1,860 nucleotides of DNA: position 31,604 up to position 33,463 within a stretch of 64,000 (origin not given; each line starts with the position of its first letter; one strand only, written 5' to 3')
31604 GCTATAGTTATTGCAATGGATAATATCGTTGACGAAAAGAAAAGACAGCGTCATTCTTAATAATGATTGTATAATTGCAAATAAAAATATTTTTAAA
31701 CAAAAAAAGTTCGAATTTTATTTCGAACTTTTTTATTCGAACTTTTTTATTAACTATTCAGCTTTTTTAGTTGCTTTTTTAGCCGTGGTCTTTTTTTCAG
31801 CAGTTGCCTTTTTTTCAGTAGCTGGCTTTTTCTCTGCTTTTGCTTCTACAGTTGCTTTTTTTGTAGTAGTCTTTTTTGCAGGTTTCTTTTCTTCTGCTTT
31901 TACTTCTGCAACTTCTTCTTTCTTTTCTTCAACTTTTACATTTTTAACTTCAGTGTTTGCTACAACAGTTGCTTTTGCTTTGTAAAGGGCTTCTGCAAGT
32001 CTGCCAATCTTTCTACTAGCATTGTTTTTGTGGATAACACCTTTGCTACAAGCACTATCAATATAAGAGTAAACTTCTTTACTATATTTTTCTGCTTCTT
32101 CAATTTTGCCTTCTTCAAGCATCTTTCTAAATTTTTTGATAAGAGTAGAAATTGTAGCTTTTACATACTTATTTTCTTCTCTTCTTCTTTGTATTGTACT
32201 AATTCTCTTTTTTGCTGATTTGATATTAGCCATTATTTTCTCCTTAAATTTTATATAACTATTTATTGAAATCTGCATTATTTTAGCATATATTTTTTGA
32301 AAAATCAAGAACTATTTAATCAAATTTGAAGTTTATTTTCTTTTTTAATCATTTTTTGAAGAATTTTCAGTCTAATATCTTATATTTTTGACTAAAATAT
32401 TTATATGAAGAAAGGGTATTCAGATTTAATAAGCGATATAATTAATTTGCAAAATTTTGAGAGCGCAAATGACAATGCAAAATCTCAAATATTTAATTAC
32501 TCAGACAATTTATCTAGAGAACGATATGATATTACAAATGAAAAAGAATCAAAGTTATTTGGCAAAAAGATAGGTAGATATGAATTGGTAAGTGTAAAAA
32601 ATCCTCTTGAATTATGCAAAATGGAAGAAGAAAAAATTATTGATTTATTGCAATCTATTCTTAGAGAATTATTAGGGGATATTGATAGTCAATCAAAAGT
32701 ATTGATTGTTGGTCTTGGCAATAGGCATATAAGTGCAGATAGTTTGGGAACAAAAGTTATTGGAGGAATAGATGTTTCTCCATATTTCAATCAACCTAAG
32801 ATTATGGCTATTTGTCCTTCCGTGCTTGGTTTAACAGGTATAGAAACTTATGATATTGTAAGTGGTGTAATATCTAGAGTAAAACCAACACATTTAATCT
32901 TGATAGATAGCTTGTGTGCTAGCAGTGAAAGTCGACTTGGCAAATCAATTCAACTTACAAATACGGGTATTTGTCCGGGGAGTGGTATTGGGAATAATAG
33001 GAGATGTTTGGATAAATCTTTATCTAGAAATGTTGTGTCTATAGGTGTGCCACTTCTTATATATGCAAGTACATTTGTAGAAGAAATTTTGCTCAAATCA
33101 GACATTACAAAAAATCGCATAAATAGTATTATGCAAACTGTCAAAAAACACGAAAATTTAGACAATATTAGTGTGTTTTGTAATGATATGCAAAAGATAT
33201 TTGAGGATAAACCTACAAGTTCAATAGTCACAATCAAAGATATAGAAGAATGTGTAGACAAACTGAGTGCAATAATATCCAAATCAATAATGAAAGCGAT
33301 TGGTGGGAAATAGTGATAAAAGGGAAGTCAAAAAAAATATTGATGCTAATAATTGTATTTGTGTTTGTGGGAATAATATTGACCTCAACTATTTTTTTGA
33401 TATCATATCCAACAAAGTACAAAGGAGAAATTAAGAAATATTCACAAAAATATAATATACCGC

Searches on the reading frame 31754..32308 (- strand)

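Call 54: search_protein_families(library=pfam, proteins=[window:31754-32308:-], max_evalue=0.001)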
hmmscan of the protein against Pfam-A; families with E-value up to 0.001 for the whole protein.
window:31754-32308:- (184 aa): 1 family
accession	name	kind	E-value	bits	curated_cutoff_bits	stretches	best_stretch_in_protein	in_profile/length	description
PF01649.23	Ribosomal_S20p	-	7.4e-27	94.3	29.5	1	27-108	1-82/83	Ribosomal protein S20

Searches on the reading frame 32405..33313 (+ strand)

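Call 54: search_protein_families(library=pfam, proteins=[window:32405-33313:+], max_evalue=0.001)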
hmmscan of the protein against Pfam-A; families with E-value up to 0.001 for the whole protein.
window:32405-33313:+ (302 aa): 1 family
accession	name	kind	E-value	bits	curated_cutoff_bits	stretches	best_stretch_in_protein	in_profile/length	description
PF03418.19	Peptidase_A25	-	2.8e-34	119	27.8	1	39-227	37-237/353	Germination protease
